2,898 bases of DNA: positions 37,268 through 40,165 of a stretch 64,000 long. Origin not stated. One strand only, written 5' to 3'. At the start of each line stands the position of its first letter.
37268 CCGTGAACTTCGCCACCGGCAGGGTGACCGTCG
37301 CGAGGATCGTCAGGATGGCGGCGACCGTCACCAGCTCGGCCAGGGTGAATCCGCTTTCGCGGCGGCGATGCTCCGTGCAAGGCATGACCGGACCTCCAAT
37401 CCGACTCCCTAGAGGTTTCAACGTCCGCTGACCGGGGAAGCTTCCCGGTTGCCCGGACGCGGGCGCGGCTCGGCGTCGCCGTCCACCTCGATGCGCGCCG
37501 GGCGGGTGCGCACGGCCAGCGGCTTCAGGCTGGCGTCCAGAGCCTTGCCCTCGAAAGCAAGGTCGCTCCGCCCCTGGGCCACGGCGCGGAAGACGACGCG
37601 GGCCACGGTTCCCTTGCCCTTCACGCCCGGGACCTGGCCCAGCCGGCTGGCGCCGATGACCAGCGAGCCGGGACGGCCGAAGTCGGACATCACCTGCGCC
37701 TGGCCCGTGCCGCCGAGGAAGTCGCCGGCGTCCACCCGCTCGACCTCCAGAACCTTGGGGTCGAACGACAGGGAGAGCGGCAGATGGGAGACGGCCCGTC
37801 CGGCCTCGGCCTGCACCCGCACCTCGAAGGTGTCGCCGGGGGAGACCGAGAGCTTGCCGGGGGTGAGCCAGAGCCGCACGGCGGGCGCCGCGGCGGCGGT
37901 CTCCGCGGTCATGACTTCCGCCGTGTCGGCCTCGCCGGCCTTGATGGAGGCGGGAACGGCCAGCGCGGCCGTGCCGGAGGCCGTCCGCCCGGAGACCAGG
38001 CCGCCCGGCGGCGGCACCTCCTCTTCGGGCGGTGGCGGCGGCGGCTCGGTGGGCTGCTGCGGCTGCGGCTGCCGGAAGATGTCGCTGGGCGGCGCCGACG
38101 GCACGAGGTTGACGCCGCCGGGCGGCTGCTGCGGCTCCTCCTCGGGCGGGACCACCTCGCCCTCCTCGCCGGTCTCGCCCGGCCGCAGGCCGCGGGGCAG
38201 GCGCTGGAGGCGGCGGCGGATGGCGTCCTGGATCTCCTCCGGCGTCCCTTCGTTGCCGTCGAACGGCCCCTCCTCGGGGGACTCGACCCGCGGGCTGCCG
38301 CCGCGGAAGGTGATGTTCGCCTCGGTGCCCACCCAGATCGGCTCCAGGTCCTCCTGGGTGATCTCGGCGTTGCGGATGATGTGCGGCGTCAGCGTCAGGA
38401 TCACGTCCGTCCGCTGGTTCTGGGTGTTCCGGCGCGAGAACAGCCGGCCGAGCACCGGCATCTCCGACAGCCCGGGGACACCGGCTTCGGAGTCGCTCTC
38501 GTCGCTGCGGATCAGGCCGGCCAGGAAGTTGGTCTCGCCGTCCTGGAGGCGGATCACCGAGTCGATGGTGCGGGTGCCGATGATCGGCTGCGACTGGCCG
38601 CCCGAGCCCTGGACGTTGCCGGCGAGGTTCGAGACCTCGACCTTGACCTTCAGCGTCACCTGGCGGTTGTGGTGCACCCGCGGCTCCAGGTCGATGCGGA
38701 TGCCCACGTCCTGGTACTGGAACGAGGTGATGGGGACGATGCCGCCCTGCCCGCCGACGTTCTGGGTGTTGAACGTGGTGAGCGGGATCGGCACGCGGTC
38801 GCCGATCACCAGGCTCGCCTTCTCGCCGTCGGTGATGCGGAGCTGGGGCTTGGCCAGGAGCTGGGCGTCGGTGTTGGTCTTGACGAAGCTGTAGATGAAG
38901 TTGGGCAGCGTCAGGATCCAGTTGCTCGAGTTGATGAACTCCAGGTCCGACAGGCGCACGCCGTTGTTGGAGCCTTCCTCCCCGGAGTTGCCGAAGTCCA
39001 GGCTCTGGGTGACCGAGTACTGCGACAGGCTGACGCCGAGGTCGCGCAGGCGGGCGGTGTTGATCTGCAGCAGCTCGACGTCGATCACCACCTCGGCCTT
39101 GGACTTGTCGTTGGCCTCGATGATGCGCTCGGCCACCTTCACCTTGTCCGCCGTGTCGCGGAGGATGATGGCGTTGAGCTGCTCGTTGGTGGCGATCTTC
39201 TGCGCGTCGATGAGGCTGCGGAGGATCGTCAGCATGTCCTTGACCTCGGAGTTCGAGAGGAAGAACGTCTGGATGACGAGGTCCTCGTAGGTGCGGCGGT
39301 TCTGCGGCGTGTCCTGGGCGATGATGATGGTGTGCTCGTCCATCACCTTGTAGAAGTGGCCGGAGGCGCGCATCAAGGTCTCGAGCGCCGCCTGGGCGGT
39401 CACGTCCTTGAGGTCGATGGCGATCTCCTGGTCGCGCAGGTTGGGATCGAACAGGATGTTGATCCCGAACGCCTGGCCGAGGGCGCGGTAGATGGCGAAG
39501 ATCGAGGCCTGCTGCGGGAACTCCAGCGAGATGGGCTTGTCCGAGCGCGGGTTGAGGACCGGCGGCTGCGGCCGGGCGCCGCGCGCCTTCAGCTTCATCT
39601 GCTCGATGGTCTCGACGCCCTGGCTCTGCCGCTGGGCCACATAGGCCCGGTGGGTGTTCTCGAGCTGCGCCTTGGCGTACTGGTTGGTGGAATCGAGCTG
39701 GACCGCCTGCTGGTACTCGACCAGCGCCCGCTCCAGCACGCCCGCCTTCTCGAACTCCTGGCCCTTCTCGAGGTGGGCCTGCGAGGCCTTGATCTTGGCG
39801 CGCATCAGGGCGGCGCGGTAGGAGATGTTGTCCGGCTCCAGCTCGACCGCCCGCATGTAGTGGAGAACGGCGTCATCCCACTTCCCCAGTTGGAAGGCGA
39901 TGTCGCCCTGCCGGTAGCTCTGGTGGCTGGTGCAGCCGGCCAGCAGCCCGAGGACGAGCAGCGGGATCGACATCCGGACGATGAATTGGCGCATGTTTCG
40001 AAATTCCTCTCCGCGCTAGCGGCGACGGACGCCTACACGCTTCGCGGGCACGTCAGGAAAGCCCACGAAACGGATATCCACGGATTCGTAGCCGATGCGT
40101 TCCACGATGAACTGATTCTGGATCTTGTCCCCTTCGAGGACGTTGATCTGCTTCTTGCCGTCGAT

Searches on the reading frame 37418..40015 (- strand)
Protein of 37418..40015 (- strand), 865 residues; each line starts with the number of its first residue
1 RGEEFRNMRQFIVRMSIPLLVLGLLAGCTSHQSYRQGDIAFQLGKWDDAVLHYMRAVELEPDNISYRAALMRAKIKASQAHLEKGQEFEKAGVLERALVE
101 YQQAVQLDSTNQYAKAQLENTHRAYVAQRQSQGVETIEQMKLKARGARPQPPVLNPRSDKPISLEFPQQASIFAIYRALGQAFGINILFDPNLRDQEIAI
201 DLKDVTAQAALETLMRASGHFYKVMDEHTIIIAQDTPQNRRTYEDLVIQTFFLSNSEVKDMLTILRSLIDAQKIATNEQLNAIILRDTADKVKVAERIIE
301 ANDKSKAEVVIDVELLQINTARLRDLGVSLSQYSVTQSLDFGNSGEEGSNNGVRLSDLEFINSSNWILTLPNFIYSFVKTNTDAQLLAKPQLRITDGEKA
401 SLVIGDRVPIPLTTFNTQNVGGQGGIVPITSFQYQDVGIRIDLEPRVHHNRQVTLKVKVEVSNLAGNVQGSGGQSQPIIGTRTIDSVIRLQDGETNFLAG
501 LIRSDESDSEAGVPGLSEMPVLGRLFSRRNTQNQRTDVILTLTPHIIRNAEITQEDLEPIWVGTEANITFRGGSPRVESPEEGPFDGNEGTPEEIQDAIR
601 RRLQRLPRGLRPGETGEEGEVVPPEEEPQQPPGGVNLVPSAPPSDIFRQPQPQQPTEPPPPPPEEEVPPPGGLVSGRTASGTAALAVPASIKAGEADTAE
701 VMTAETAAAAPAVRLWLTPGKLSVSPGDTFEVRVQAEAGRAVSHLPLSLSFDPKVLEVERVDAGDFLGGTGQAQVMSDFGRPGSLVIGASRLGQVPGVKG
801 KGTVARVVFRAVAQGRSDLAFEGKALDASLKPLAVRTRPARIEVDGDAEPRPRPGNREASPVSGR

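Call 97: search_protein_families(library=pfam, proteins=[window:37418-40015:-], max_evalue=0.00001)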
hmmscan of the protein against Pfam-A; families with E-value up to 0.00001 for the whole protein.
window:37418-40015:- (865 aa): 6 families
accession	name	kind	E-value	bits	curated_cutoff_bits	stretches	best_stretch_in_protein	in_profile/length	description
PF00263.26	Secretin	-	9.9e-42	142.8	27.5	1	378-548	2-169/169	Bacterial type II and III secretion system protein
PF13414.12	TPR_11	-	5.2e-10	39.3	26.8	0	37-67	1-31/42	TPR repeat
PF03958.22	Secretin_N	-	1.6e-08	35.1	28.2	1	249-306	2-67/69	Bacterial type II/III secretion system short domain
PF00515.34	TPR_1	-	1.6e-08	34.4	27.8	0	34-63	5-34/34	Tetratricopeptide repeat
PF07719.23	TPR_2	-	3.1e-08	33.5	27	0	34-63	5-34/34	Tetratricopeptide repeat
PF00963.24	Cohesin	-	2.5e-07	31.4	24.1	1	718-815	4-105/139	Cohesin domain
